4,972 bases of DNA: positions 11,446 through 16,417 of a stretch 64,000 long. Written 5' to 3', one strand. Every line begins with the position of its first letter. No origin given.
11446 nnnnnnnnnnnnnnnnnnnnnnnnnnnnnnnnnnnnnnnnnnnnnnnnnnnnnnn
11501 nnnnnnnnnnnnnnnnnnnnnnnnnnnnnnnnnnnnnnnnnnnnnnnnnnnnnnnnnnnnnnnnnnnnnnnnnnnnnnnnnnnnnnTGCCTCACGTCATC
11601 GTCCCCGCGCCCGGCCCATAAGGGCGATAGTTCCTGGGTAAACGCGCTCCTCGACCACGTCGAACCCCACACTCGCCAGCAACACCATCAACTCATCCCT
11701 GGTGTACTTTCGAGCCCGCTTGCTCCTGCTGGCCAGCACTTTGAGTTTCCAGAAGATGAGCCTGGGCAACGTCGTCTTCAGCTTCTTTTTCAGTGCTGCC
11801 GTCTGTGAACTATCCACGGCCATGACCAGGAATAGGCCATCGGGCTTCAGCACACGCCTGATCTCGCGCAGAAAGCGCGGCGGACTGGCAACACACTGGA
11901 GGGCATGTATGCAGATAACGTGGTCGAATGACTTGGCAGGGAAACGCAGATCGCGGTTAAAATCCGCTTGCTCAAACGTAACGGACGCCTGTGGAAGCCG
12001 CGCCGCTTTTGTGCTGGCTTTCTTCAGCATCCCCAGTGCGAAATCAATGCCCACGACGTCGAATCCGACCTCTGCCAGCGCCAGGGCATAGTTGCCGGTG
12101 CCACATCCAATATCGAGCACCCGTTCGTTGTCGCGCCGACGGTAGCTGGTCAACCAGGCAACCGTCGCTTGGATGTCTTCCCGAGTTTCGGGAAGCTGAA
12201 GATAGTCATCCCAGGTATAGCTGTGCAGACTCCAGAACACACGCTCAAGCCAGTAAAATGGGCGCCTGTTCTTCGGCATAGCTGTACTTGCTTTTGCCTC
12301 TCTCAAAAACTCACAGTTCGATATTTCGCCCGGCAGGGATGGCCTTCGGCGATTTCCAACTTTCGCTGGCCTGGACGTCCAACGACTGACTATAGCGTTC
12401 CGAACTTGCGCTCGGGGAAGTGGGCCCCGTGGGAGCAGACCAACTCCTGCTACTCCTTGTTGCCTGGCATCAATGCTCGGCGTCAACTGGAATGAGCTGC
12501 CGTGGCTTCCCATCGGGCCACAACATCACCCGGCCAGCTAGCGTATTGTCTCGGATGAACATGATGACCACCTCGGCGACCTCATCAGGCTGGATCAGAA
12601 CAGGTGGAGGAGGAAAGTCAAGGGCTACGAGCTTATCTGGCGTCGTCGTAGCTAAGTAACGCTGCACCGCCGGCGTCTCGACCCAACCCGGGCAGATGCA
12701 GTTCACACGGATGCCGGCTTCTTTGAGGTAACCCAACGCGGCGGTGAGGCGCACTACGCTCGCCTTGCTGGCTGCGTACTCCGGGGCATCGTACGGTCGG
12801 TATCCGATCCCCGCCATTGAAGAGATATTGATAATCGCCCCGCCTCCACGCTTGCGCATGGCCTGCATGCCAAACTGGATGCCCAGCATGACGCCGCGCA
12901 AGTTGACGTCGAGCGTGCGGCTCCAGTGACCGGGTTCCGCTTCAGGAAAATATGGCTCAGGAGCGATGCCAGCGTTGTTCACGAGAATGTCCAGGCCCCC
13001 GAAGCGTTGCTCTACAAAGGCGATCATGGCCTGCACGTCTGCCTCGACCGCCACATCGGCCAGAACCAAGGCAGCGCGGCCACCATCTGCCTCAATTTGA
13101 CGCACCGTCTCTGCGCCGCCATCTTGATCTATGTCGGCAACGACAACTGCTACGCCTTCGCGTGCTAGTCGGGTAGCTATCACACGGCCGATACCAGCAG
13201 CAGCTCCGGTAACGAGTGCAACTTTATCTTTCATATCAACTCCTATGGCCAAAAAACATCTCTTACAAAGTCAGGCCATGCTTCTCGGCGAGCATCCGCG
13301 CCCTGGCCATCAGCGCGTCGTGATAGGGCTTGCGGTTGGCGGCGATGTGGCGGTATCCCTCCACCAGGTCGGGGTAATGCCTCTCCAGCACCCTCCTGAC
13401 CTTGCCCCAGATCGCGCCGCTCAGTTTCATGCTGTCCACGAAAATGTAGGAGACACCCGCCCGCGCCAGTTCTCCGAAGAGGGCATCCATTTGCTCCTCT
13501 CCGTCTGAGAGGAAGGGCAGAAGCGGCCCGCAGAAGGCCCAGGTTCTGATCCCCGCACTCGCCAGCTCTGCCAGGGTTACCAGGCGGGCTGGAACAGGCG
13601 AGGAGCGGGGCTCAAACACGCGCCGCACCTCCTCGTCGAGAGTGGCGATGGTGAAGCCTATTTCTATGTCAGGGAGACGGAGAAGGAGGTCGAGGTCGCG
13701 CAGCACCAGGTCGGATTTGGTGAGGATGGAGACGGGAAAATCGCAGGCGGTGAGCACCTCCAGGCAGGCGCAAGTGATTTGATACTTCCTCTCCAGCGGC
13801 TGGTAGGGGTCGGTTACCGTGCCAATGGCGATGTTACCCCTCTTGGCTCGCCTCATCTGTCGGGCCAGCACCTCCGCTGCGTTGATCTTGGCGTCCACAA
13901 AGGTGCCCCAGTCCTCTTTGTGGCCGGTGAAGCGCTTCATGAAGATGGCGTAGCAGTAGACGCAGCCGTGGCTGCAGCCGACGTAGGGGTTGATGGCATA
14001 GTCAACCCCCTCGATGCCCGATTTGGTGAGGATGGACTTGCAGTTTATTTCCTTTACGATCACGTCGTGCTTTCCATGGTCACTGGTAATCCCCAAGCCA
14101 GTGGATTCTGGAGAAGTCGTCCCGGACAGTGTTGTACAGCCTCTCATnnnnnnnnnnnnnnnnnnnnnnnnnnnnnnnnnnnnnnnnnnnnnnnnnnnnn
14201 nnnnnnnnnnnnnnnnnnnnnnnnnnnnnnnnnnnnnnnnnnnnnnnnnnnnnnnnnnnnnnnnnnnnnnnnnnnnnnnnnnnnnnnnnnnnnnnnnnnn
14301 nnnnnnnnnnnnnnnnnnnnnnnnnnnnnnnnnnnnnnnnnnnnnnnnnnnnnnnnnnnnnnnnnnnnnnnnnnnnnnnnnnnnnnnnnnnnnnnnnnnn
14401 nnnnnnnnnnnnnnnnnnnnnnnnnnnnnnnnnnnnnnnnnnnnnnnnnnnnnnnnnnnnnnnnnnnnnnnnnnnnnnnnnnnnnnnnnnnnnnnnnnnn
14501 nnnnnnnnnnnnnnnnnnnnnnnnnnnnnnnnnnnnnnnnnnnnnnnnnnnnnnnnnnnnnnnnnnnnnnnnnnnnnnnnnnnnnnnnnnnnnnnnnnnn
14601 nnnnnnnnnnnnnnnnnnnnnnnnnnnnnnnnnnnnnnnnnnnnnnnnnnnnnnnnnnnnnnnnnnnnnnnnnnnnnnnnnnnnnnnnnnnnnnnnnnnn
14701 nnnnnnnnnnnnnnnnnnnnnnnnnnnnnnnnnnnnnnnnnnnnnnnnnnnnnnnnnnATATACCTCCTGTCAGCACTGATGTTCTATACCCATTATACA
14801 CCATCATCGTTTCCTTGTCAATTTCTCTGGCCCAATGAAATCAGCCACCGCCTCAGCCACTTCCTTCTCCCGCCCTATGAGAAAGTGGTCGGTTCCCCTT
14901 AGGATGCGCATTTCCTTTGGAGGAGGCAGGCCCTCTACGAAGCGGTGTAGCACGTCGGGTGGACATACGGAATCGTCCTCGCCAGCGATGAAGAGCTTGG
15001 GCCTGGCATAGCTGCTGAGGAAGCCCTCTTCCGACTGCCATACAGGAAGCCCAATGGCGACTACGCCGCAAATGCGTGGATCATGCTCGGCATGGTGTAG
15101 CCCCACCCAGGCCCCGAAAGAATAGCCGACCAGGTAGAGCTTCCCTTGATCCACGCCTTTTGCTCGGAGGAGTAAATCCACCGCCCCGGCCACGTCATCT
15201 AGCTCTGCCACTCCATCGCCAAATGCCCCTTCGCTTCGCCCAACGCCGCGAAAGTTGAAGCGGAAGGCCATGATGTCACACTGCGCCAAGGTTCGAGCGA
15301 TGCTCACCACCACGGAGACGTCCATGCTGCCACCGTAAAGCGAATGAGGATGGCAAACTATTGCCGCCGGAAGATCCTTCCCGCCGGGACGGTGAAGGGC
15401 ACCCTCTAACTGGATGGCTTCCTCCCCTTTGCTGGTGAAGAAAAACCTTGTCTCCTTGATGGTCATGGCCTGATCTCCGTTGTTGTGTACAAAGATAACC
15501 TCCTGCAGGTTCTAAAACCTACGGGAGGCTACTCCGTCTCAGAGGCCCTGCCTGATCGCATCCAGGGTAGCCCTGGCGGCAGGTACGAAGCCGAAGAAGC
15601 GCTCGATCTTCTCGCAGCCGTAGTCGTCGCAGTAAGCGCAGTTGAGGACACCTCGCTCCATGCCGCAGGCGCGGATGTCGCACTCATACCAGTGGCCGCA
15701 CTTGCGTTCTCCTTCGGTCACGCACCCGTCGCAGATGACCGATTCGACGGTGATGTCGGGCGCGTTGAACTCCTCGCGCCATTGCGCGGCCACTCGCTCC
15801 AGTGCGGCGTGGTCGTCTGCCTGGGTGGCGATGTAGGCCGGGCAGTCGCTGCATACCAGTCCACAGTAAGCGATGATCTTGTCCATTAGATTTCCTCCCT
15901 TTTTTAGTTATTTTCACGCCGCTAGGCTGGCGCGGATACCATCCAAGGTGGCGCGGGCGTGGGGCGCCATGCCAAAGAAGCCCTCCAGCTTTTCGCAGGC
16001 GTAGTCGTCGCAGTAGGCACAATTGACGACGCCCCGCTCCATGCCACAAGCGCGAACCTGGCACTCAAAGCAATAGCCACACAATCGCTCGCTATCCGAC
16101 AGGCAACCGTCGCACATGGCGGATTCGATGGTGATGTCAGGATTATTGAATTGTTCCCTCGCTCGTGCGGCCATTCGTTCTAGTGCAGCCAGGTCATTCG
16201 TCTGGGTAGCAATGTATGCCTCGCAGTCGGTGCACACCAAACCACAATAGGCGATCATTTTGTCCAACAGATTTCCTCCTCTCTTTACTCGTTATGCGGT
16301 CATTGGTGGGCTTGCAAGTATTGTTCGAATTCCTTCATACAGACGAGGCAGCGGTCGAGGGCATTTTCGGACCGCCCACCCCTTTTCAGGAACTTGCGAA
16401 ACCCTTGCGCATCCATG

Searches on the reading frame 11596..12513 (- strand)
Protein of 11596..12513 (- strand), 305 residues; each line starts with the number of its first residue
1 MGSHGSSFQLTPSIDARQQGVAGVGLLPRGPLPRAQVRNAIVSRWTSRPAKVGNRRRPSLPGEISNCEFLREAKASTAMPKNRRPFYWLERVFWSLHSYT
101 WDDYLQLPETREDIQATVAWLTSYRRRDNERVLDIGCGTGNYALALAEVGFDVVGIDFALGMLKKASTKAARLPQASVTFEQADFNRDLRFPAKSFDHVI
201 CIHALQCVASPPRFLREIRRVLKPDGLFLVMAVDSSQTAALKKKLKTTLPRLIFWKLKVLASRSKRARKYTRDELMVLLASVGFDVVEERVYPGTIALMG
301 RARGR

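Call 27: search_protein_families(library=pfam, proteins=[window:11596-12513:-], max_evalue=0.01)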
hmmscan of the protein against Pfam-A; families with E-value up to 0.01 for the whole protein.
window:11596-12513:- (305 aa): 20 families
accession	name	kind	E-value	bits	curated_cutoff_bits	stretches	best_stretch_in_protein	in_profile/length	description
PF08241.18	Methyltransf_11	-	9.1e-27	94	21.2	1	133-229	1-94/95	Methyltransferase domain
PF13847.12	Methyltransf_31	-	6.8e-26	91.1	27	1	127-246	2-123/145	Methyltransferase domain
PF13649.12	Methyltransf_25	-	2.1e-24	86.5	27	1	132-226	1-97/97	Methyltransferase domain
PF13489.12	Methyltransf_23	-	2.6e-24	86.2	27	1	126-288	20-163/164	Methyltransferase domain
PF08242.18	Methyltransf_12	-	8.4e-19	68.6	30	1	133-228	1-98/98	Methyltransferase domain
PF01209.24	Ubie_methyltran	-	2.2e-14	53.8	20.1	1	127-246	46-167/233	ubiE/COQ5 methyltransferase family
PF07021.18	MetW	-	6.4e-08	32.9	21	1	127-221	12-101/193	Methionine biosynthesis protein MetW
PF02353.26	CMAS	-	5e-07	29.8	27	1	129-244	63-178/273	Mycolic acid cyclopropane synthetase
PF03141.22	Methyltransf_29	-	2.9e-06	26.6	23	1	129-246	118-238/506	Putative S-adenosyl-L-methionine-dependent methyltransferase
PF24675.1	NpmA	-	5.4e-05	23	60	1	115-174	10-71/214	16S rRNA (adenine(1408)-N(1))-methyltransferase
PF13679.12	Methyltransf_32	-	6.1e-05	23.5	27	1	124-204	21-110/143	Methyltransferase domain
PF05148.21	Methyltransf_8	-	7.4e-05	23.2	27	1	118-238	64-164/219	Hypothetical methyltransferase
PF05724.17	TPMT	-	8.2e-05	22.8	26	1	120-179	29-88/218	Thiopurine S-methyltransferase (TPMT)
PF05175.20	MTS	-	9.8e-05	22.5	23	1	124-245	27-154/170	Methyltransferase small domain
PF20922.3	Anamorsin_N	-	0.00033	20.9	27.1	1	174-248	30-104/163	Anamorsin, N-terminal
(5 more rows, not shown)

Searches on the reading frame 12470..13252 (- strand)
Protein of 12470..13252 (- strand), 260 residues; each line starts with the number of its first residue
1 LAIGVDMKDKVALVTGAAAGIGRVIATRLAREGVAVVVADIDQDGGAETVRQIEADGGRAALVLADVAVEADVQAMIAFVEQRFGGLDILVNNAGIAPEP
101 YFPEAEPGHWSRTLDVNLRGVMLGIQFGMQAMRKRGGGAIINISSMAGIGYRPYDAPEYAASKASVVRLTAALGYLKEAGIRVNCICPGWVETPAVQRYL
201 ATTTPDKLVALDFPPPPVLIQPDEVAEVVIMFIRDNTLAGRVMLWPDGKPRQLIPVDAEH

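Call 27: search_protein_families(library=pfam, proteins=[window:12470-13252:-], max_evalue=0.01)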
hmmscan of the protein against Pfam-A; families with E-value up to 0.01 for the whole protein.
window:12470-13252:- (260 aa): 6 families
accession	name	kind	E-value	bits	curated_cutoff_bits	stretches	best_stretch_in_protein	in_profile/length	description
PF00106.31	adh_short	-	1.3e-52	178.6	26.6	1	10-199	1-190/195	short chain dehydrogenase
PF13561.12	adh_short_C2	-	5e-48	164.2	27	1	16-236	1-220/236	Enoyl-(Acyl carrier protein) reductase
PF08659.16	KR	-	1.9e-10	41.4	22.6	1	12-162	3-152/180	KR domain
PF13460.12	NAD_binding_10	-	0.00027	21.3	27.2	1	16-209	1-164/184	NAD(P)H-binding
PF01370.27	Epimerase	-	0.0034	17.3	20.9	0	12-79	1-62/240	NAD dependent epimerase/dehydratase family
PF24213.1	DUF7434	-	0.0069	16.8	27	0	12-27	17-32/40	Family of unknown function (DUF7434)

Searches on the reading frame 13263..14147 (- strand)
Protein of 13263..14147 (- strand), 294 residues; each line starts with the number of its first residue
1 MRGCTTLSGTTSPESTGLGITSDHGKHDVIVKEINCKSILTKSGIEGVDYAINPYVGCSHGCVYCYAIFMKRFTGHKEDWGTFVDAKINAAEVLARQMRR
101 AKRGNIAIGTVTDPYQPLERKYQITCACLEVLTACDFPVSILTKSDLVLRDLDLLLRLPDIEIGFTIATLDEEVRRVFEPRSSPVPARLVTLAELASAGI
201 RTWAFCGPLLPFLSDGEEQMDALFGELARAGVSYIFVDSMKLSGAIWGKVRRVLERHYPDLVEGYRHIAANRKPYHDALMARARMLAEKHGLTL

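Call 27: search_protein_families(library=pfam, proteins=[window:13263-14147:-], max_evalue=0.01)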
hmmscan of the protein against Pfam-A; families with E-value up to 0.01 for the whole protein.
window:13263-14147:- (294 aa): 2 families
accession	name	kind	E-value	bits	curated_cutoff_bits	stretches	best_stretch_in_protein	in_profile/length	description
PF04055.27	Radical_SAM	-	2.1e-13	51.2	29.5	1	52-217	1-158/166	Radical SAM superfamily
PF07505.17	DUF5131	-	0.00028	20.9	28.9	1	43-181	2-149/243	Protein of unknown function (DUF5131)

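Call 71: search_protein_families(library=ncbifam, proteins=[window:13263-14147:-], max_evalue=0.001)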
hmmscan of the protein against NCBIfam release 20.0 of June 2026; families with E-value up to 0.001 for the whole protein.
window:13263-14147:- (294 aa): 4 families
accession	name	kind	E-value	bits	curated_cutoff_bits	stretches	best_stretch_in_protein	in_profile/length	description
TIGR04470.1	rSAM_mob_pairB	equivalog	6.1e-57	193.1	410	1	31-292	1-254/285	radical SAM mobile pair protein B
NF033668.1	rSAM_PA0069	hypoth_equivalog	4.9e-52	177.1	360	1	26-263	33-277/348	PA0069 family radical SAM protein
NF038135.1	rSAM_Rv2578c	equivalog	3.6e-51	174.1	430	1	27-292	36-316/317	Rv2578c family radical SAM protein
NF038136.1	rSAM_Rv_intein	exception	2.5e-46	158.7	700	2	79-292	351-573/574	intein-containing Rv2578c family radical SAM protein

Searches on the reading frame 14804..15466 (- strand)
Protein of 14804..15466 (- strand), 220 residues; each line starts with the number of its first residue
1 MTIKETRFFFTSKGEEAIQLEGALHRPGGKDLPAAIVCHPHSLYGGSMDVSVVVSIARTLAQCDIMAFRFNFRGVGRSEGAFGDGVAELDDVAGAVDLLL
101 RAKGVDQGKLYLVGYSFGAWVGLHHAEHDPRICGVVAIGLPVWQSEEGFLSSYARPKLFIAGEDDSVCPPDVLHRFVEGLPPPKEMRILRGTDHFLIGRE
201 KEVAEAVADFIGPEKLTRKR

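Call 3: search_protein_families(library=pfam, proteins=[window:14804-15466:-], max_evalue=0.01)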
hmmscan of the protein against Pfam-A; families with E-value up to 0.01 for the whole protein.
window:14804-15466:- (220 aa): 10 families
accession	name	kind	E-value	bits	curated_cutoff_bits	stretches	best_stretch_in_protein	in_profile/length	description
PF12146.15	Hydrolase_4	-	3.2e-12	46.7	27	1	49-139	16-108/239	Serine aminopeptidase, S33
PF00561.26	Abhydrolase_1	-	2.8e-09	37.4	25.8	1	44-139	10-101/245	alpha/beta hydrolase fold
PF20408.4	Abhydrolase_11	-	2.2e-06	28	27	1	45-201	12-172/193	Alpha/beta hydrolase domain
PF12697.13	Abhydrolase_6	-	7e-06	27.3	26.3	1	68-137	31-90/217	Alpha/beta hydrolase family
PF12740.14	PETase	-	2.7e-05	24.2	28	1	103-195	120-212/263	PET hydrolase-like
PF01738.24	DLH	-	0.00035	20.7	21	1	90-180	79-169/217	Dienelactone hydrolase family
PF00326.27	Peptidase_S9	-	0.00041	20.3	22.6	1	59-142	9-98/213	Prolyl oligopeptidase family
PF10142.15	PhoPQ_related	-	0.0053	15.9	20.3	0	149-211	256-317/367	PhoPQ-activated pathogenicity-related protein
PF02129.25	Peptidase_S15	-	0.0066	16.6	23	1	71-142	58-129/262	X-Pro dipeptidyl-peptidase (S15 family)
PF12695.13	Abhydrolase_5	-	0.007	16.6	27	0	107-198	56-144/164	Alpha/beta hydrolase family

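Call 71: search_protein_families(library=ncbifam, proteins=[window:14804-15466:-], max_evalue=0.001)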
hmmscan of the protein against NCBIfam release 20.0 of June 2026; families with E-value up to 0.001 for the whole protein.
window:14804-15466:- (220 aa): 9 families
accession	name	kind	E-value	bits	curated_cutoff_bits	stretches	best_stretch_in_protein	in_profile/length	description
NF058544.1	IVPilMotSglTMyx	equivalog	2.2e-14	53.8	300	1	20-173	21-168/210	type IV pili motility protein SglT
NF047920.1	lactonase_UilS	equivalog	8.2e-09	35.6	400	1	30-137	22-127/285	UilS family quorum-quenching N-acyl-homoserine lactonase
TIGR03100.1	hydr1_PEP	hypoth_equivalog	2e-08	33.9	168.45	1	6-139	3-131/274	hydrolase 1, exosortase A system-associated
NF051488.1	bifunc_PcaDC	exception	4.9e-08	32.5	390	0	56-131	31-101/375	bifunctional 3-oxoadipate enol-lactonase/4-carboxymuconolactone decarboxylase PcaDC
NF051487.1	bifunc_PcaCD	exception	3.4e-06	26.4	430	0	20-132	158-262/413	bifunctional 4-carboxymuconolactone decarboxylase/3-oxoadipate enol-lactonase PcaCD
TIGR02427.1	protocat_pcaD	equivalog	3.5e-06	26.6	255.85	0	154-211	193-250/251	3-oxoadipate enol-lactonase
NF006449.0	PRK08775.1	equivalog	6.2e-05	22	296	0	67-136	103-168/344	homoserine O-succinyltransferase MetX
NF041096.1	esterase_EstD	equivalog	0.00069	18.8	600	1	56-147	187-280/421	esterase EstD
NF050089.1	i_nPHAscl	equivalog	0.00087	18.4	300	0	67-133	47-109/288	intracellular short-chain-length polyhydroxyalkanoate depolymerase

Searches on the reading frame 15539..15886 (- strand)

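Call 3: search_protein_families(library=pfam, proteins=[window:15539-15886:-], max_evalue=0.01)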
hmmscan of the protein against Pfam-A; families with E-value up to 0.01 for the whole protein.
window:15539-15886:- (115 aa): 1 family
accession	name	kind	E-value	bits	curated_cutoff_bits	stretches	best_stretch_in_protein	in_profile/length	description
PF12675.12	DUF3795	-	7.8e-17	62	22.6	1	4-95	1-82/83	Protein of unknown function (DUF3795)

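Call 4: search_protein_families(library=ncbifam, proteins=[window:15539-15886:-], max_evalue=0.01)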
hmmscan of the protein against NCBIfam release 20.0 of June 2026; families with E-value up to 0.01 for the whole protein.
window:15539-15886:- (115 aa): 0 families

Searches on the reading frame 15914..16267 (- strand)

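Call 3: search_protein_families(library=pfam, proteins=[window:15914-16267:-], max_evalue=0.01)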
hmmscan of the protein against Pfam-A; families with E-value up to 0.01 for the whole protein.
window:15914-16267:- (117 aa): 1 family
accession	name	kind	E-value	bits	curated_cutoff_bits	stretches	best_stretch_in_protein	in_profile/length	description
PF12675.12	DUF3795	-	2.1e-15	57.4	22.6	1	4-95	1-82/83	Protein of unknown function (DUF3795)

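Call 4: search_protein_families(library=ncbifam, proteins=[window:15914-16267:-], max_evalue=0.01)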
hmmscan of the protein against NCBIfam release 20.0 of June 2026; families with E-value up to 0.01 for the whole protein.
window:15914-16267:- (117 aa): 0 families
